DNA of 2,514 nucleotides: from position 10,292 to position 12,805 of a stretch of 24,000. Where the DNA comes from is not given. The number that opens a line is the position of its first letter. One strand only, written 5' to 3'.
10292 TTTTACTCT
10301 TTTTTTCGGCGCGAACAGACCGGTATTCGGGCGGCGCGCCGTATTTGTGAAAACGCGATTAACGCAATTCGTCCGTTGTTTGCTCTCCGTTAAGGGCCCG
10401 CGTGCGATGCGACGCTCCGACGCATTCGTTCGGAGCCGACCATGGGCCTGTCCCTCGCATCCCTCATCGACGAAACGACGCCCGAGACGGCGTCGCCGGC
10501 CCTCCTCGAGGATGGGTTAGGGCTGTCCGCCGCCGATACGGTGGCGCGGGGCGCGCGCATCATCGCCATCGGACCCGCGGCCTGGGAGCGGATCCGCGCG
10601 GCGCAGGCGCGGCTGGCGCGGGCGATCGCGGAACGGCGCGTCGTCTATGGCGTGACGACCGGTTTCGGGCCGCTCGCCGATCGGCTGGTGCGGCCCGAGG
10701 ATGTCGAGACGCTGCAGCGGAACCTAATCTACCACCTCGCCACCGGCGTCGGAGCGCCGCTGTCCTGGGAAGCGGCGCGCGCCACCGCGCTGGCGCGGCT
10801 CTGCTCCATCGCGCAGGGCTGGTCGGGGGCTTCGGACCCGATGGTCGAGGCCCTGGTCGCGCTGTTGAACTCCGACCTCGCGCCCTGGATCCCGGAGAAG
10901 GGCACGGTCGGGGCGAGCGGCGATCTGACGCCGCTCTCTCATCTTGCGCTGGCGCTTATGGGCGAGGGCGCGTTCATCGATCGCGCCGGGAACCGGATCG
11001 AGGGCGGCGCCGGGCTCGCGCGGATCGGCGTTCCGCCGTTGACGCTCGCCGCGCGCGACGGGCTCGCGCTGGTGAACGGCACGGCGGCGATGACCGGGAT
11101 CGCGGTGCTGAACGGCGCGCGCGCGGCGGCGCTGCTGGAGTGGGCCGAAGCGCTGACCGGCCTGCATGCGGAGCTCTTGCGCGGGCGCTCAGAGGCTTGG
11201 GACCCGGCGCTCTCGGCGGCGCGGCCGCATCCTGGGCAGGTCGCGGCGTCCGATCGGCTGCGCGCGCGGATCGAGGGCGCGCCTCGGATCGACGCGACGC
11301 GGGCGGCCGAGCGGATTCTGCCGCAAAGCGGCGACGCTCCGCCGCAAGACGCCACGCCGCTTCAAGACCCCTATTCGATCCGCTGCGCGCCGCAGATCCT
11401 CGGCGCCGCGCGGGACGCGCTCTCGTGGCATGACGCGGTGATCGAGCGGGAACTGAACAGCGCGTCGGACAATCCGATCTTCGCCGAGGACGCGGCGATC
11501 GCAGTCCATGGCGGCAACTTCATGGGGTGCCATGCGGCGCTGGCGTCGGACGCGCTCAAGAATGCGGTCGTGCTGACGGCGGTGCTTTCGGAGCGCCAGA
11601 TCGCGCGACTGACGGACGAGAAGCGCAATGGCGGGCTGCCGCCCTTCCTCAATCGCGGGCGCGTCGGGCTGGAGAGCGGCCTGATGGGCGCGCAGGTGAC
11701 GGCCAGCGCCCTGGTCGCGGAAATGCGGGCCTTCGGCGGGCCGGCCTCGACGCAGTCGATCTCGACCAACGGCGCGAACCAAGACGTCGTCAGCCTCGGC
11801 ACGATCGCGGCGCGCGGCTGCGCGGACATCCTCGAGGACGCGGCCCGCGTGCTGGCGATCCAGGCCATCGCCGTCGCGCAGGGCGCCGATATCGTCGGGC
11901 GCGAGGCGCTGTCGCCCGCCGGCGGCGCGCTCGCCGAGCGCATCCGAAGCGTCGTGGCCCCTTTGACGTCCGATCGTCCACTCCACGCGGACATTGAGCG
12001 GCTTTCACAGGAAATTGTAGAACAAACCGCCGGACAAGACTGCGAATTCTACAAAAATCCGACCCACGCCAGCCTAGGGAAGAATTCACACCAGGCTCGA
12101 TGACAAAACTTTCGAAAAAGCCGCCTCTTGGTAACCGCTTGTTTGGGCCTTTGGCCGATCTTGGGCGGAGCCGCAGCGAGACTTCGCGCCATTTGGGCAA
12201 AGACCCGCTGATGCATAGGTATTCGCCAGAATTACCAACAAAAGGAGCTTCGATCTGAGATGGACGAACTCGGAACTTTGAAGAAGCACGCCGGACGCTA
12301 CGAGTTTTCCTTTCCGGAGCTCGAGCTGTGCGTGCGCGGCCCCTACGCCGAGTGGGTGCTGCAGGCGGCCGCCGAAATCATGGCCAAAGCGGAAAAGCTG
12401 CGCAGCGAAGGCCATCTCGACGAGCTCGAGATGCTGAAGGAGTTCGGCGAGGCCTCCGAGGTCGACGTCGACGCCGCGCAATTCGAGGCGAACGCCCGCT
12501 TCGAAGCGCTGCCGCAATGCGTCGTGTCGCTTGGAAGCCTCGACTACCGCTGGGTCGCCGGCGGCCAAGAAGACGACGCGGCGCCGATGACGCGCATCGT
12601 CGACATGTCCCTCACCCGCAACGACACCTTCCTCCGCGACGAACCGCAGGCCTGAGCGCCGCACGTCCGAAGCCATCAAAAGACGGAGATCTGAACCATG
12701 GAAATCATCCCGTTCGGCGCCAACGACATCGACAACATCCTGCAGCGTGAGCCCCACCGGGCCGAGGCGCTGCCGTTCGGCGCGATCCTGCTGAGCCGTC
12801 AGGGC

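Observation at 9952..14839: Complete PYP photoreceptor operon placed back-to-back with gvpA: candidate blue-light-to-buoyancy locus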

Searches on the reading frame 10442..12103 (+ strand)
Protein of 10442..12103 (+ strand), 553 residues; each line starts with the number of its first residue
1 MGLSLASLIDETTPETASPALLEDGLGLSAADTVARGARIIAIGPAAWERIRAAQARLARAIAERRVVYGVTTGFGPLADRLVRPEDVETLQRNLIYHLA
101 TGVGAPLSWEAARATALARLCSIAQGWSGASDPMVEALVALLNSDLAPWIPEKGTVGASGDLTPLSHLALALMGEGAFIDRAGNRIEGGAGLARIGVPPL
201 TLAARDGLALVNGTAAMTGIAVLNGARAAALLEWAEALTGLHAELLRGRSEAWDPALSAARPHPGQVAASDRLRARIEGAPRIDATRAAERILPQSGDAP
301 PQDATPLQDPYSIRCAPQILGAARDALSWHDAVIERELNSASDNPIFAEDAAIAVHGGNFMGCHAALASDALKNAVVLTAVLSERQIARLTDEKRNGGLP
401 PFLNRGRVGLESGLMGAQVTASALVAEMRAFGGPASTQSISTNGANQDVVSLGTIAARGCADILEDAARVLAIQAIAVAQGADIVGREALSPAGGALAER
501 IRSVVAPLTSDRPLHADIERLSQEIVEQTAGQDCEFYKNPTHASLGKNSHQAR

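Call 8: search_protein_families(library=pfam, proteins=[window:10442-12103:+], max_evalue=0.01)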
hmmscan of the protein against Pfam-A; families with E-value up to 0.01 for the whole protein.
window:10442-12103:+ (553 aa): 1 family
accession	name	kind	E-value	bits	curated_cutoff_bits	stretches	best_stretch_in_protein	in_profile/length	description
PF00221.24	Lyase_aromatic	-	8.4e-151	503.2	27.3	1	29-502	4-465/466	Aromatic amino acid lyase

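Call 11: search_solved_structures(query=window:10442-12103:+, show_alignments=2)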
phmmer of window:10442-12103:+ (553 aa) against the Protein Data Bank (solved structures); distinct sequences matched with E-value up to 0.001: 39.
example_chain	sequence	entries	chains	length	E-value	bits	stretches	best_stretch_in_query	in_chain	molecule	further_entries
2o6y_A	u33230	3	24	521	4e-157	527.6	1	22-529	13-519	Putative histidine ammonia-lyase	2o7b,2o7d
2o78_A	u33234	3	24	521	5.9e-156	523.8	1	22-529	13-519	Putative histidine ammonia-lyase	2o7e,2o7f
2ohy_A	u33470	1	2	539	7.7e-87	295.7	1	35-523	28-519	Tyrosine aminomutase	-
2rjr_A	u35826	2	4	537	7.8e-87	295.7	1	42-523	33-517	Tyrosine aminomutase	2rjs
3kdy_A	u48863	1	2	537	1e-86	295.3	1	42-523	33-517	Histidine ammonia-lyase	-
2qve_A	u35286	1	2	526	1.1e-86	295.2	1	49-523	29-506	Tyrosine Aminomutase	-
3kdz_A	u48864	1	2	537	2.7e-86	293.9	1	42-523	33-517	Histidine ammonia-lyase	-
6v6h_A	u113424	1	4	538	2.3e-80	274.4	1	36-523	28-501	Histidine ammonia-lyase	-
3unv_A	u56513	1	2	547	5.4e-80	273.2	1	33-528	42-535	AdmH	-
1gkm_B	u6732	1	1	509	1.9e-73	251.6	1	45-522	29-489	Histidine ammonia-lyase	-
1gkj_A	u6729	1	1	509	6.9e-73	249.7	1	45-522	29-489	HISTIDINE AMMONIA-LYASE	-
7tqr_A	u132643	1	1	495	7.6e-73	249.6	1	51-522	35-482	Probable histidine ammonia-lyase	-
1gk3_A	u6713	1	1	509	3.6e-72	247.3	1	45-522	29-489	HISTIDINE AMMONIA-LYASE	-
1eb4_A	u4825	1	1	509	4.6e-72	247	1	45-522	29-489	HISTIDINE AMMONIA-LYASE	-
1gk2_A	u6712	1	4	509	5.5e-72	246.7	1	45-522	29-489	HISTIDINE AMMONIA-LYASE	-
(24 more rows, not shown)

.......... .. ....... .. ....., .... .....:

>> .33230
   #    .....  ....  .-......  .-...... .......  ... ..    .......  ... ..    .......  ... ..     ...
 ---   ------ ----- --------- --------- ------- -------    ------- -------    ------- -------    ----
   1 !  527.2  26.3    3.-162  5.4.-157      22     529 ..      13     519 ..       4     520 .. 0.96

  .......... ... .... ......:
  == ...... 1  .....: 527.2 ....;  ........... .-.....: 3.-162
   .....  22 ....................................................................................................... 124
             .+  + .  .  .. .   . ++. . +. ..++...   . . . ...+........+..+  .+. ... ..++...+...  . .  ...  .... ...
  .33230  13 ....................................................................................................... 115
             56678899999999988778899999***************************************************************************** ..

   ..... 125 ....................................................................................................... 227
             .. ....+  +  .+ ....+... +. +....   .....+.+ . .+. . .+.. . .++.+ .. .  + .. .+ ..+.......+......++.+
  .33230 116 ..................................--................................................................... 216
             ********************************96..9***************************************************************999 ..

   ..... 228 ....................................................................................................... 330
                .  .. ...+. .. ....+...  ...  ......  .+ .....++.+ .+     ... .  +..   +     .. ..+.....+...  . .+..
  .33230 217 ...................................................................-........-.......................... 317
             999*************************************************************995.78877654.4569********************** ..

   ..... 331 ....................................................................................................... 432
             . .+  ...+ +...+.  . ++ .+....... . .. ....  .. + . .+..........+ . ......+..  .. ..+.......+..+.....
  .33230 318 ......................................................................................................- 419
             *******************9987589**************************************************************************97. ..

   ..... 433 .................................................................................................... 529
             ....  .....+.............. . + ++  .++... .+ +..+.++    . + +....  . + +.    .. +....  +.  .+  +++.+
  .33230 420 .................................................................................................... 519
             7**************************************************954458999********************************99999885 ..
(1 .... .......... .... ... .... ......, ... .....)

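Call 48: search_protein_families(library=ncbifam, proteins=[window:10442-12103:+], max_evalue=0.1)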
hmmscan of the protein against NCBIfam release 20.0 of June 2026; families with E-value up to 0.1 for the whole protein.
window:10442-12103:+ (553 aa): 8 families
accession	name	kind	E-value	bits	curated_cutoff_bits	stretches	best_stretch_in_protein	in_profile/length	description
NF006871.0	PRK09367.1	subfamily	6.5e-136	453.9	524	1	24-529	9-496/505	histidine ammonia-lyase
TIGR01225.1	hutH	equivalog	9.7e-132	440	539.15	1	25-528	7-491/506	histidine ammonia-lyase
TIGR04475.1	Phe_D_beta_mut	equivalog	2.4e-115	386.1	800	1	29-525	13-509/510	phenylalanine aminomutase (D-beta-phenylalanine forming)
TIGR03832.1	Tyr_2_3_mutase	equivalog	4.8e-115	385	501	1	28-522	8-504/507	tyrosine 2,3-aminomutase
NF053541.1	FlxA_rubin_TAL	equivalog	3.3e-112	375.5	700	1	43-525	18-496/498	flexirubin biosynthesis tyrosine ammonia-lyase FlxA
NF041222.1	BagA_FevW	exception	2e-93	313.8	1000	1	60-522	43-511/529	bagremycin/ferroverdin biosynthesis tyrosine ammonia-lyase BagA/FevW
TIGR01226.1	phe_am_lyase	equivalog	2.5e-75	254.2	519.15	1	26-484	40-500/680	phenylalanine ammonia-lyase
TIGR04473.1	taxol_Phe_23mut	exception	2.3e-57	194.7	1250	1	50-488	61-500/687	phenylalanine aminomutase (L-beta-phenylalanine forming)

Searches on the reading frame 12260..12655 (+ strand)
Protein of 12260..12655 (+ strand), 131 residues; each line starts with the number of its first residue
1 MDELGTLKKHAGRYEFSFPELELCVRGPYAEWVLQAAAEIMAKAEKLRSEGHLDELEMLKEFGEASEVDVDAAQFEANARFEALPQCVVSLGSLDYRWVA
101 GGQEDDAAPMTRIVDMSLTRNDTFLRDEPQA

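Call 8: search_protein_families(library=pfam, proteins=[window:12260-12655:+], max_evalue=0.01)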
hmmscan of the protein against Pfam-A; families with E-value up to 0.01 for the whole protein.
window:12260-12655:+ (131 aa): 0 families

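Call 28: find_homologous_proteins(query=window:12260-12652:+, max_evalue=0.001)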
Query window:12260-12652:+ (131 aa): 85 proteins with E <= 0.001 among 93 candidates.
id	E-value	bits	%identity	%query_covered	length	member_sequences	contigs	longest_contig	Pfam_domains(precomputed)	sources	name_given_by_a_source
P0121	1.0e-80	286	100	100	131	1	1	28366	-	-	-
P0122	2.4e-66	239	85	100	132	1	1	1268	-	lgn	-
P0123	1.1e-65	237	83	100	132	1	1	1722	-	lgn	-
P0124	2.8e-63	230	80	100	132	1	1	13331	-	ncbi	-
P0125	4.2e-48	181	65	98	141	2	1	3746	-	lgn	-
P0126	1.1e-45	173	61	98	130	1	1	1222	-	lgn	-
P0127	1.6e-45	172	63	98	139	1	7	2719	-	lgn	-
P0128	2.7e-45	171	60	97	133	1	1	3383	-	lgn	-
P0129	3.5e-45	171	62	100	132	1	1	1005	-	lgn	-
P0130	6.9e-45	170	62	95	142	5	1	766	-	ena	-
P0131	2.6e-44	168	63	98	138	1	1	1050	-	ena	-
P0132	5.6e-44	167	61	99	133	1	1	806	-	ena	-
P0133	1.3e-43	166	60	98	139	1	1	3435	-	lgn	-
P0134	9.7e-43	163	58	97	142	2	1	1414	-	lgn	-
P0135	1.1e-42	163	58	95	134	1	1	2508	-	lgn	-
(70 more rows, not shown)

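Call 41: predict_structure(alignment_id=A2)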
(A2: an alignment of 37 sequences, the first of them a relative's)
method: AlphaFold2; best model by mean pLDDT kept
length: 131 residues; sequences in the alignment: 37
mean_pLDDT: 71.7   pTM: 0.55
mean pLDDT of the five models: 71.7, 69.9, 66.9, 61.3, 60.9
residues with pLDDT >= 90: 4; 70-90: 72; 50-70: 32; < 50: 23
segments of 3 or more residues with pLDDT < 50: 102-104, 114-131
pLDDT, mean of each block of 10 residues (from residue 1): 75 87 87 82 84 89 88 80 59 65 53 47 40 43
secondary structure, 60 per line:
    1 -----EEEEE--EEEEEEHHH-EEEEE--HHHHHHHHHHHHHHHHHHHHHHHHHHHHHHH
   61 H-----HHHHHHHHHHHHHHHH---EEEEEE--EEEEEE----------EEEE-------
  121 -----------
elements in order: E6-10 E13-18 E23-27 H30-61 H67-82 E86-91 E94-99 E110-113

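Call 46: fold_search(model_id=the predicted structure, library=pdb)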
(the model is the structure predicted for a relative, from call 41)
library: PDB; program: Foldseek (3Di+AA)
matches with E <= 10: 189; with E <= 0.001: 0
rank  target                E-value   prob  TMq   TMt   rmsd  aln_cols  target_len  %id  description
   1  3k6q_B                2.2e-01  0.97  0.31  0.29   3.7        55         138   18  CRYSTAL STRUCTURE OF An antitoxin part of a putative toxin/antitoxin system (SWOL_0700) FROM SYNTROPHOMONAS WOLFEI SUB (released 2009-10-27)
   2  3k6q_A                3.1e-01  0.99  0.28  0.27   1.6        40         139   25  CRYSTAL STRUCTURE OF An antitoxin part of a putative toxin/antitoxin system (SWOL_0700) FROM SYNTROPHOMONAS WOLFEI SUB (released 2009-10-27)
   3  1is1                  5.3e-01  0.35  0.26  0.19  11.6       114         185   14  Crystal structure of ribosome recycling factor from Vibrio parahaemolyticus (released 2003-06-17)
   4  4kdd                  5.6e-01  0.33  0.27  0.20  11.0       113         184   14  Structure of Mycobacterium tuberculosis ribosome recycling factor in presence of detergent (released 2014-03-12)
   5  4kb2                  6.4e-01  0.33  0.27  0.20  11.1       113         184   14  Crystal structure of ribosome recycling factor mutant R109A from Mycobacterium tuberculosis (released 2014-03-12)
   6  9dd6_E                7.2e-01  0.13  0.18  0.05  14.3       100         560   15  Cryo-EM structure of neutralizing murine antibody WS.HSV-1.24 in complex with HSV-1 glycoprotein B trimer gB-Ecto.516P (released 2025-09-10)
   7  9lld_A                7.6e-01  0.12  0.20  0.06  13.8       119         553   13  Post-fusion ectodomain of KSHV gB in complex with 2C4 Fab (released 2025-03-05)
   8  4kaw                  8.6e-01  0.25  0.26  0.20  11.1       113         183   14  Crystal structure of ribosome recycling factor mutant R39G from Mycobacterium tuberculosis (released 2014-03-19)
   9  8y48_A                9.7e-01  0.10  0.20  0.06  13.9       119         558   13  Structure of KSHV glycoprotein B (released 2025-02-19)
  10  1wqf                  1.1e+00  0.21  0.27  0.20  11.1       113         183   14  Crystal structure of Ribosome recycling factor from Mycobacterium Tuberculosis (released 2005-02-22)
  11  3fvc                  1.1e+00  0.06  0.18  0.06  20.2       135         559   10  Crystal structure of a trimeric variant of the Epstein-Barr virus glycoprotein B (released 2009-03-17)
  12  6g1n_C                1.2e+00  0.84  0.30  0.29   1.8        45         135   11  Crystal structure of the Burkholderia Pseudomallei antitoxin HicB (released 2018-10-31)
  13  2yzt                  1.4e+00  0.90  0.28  0.52   1.1        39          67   20  Crystal structure of uncharacterized conserved protein from Thermus thermophilus HB8 (released 2007-11-06)
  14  1wqg                  1.4e+00  0.20  0.27  0.21  10.8       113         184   14  Crystal structure of ribosome recycling factor from Mycobacterium Tuberculosis (released 2005-02-22)
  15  4kb4                  1.8e+00  0.16  0.27  0.21  10.3       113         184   14  Crystal structure of ribosome recycling factor mutant R31A from Mycobacterium tuberculosis (released 2014-03-12)
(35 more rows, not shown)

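Call 48: search_protein_families(library=ncbifam, proteins=[window:12260-12655:+], max_evalue=0.1)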
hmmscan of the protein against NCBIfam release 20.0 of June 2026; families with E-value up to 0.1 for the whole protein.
window:12260-12655:+ (131 aa): 0 families

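Call 50: search_solved_structures(query=A2, max_evalue=10)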
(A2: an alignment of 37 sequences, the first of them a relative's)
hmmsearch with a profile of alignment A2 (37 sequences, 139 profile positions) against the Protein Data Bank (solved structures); distinct sequences matched with E-value up to 10: 1.
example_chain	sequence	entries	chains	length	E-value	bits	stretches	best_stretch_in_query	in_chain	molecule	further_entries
1j2w_A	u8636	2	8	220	0.89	12.5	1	51-90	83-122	Aldolase protein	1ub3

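Call 56: search_protein_families(library=pfam, proteins=[window:12260-12655:+], max_evalue=1)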
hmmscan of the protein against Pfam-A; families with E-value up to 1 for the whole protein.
window:12260-12655:+ (131 aa): 0 families
